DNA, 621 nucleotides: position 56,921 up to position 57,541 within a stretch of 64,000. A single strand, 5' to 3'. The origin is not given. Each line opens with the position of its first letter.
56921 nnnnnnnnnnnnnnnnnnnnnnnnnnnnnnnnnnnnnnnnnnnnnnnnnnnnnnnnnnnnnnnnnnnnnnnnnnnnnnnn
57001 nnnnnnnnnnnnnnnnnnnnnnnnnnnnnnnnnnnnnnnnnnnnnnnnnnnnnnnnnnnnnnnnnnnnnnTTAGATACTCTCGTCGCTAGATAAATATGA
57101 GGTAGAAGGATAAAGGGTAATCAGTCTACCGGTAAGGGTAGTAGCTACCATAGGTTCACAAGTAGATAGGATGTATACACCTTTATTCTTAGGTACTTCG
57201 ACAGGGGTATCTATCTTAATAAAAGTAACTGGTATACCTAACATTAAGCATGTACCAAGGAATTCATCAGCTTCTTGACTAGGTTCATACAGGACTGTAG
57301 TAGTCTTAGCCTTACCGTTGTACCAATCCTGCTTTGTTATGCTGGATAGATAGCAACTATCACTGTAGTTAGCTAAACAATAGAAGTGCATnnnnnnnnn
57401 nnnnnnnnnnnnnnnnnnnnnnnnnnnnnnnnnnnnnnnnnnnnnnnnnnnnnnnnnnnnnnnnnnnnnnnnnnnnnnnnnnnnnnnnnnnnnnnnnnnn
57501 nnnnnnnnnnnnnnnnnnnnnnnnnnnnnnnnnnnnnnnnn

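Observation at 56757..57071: Early protein with an HExxH-like motif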

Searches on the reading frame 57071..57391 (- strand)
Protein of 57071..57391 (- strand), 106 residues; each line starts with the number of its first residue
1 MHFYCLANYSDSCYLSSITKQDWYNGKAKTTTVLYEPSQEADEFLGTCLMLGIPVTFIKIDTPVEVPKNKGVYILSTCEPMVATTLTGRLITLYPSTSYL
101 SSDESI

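Call 3: search_protein_families(library=pfam, proteins=[window:57071-57391:-], max_evalue=1)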
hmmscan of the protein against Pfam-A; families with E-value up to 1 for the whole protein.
window:57071-57391:- (106 aa): 0 families

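Call 4: search_protein_families(library=phrogs, proteins=[window:57071-57391:-], max_evalue=0.1)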
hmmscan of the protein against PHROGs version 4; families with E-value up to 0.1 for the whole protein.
window:57071-57391:- (106 aa): 1 family
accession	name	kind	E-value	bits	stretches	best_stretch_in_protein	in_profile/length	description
phrog_12099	-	unknown function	4.3e-53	178.8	1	1-105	1-105/106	-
